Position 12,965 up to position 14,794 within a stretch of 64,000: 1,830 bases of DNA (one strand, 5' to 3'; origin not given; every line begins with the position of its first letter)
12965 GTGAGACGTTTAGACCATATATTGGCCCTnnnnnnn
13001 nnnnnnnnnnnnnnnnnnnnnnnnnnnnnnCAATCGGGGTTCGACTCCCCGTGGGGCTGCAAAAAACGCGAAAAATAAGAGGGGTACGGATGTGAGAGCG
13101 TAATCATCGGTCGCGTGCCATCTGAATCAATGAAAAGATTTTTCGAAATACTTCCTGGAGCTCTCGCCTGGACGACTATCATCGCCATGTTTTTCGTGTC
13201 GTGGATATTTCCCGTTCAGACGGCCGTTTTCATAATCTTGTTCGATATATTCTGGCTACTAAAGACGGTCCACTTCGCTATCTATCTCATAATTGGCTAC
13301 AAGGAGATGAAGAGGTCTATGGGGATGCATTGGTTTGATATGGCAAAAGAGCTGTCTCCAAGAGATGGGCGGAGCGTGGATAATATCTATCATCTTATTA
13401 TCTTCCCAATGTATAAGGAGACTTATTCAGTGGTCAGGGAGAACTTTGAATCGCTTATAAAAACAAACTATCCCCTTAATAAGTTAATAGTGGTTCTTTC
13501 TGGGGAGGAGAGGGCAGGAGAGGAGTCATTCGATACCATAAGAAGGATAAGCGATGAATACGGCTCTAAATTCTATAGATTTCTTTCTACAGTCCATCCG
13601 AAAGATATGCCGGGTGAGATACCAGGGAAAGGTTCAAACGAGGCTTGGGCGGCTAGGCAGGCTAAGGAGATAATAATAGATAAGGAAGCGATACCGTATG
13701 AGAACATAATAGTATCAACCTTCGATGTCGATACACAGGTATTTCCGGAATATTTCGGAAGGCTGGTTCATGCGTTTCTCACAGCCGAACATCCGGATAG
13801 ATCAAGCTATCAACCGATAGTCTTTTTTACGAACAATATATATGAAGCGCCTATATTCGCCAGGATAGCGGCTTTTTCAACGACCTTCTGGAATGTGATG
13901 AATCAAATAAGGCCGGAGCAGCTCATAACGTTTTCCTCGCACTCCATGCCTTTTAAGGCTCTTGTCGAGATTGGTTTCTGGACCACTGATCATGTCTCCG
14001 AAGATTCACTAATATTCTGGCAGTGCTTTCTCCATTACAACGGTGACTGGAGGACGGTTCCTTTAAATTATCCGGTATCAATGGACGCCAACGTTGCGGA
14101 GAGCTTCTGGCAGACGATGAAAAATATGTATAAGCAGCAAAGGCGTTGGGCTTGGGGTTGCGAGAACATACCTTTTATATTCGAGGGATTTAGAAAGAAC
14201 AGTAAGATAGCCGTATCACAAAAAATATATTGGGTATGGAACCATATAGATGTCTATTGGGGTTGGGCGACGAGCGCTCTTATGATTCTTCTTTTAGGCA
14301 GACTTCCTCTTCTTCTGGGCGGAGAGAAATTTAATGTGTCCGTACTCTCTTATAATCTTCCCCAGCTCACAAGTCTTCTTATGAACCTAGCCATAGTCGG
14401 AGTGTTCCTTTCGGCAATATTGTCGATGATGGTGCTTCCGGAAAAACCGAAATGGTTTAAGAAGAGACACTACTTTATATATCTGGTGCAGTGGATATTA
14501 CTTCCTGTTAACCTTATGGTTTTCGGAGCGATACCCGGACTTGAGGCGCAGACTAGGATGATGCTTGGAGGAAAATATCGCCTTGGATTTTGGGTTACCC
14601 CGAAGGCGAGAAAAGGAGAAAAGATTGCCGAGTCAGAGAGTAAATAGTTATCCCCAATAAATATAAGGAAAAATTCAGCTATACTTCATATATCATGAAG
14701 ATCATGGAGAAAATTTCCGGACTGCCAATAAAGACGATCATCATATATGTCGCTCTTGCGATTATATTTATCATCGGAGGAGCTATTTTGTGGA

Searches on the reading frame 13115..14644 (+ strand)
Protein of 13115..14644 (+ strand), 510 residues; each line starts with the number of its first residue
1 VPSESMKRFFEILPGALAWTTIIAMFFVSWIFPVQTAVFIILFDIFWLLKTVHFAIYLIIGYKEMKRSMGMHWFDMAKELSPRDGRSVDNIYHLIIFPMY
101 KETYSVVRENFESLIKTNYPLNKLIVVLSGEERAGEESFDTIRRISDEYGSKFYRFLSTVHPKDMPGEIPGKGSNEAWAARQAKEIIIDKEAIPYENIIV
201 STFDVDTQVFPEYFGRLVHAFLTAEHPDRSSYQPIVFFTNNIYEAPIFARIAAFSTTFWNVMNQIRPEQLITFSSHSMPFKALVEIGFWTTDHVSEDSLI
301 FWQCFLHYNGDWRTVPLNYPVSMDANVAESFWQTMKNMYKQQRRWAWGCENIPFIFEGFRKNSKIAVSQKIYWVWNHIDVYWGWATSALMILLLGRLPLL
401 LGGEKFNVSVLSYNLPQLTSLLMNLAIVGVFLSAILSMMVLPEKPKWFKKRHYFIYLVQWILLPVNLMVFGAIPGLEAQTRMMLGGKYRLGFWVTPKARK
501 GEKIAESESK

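Call 47: search_protein_families(library=pfam, proteins=[window:13115-14644:+], max_evalue=0.01)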
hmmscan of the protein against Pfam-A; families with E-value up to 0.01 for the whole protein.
window:13115-14644:+ (510 aa): 1 family
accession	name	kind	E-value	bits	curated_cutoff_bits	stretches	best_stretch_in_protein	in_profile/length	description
PF13632.12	Glyco_trans_2_3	-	1.2e-10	42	27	1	200-394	2-177/198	Glycosyl transferase family group 2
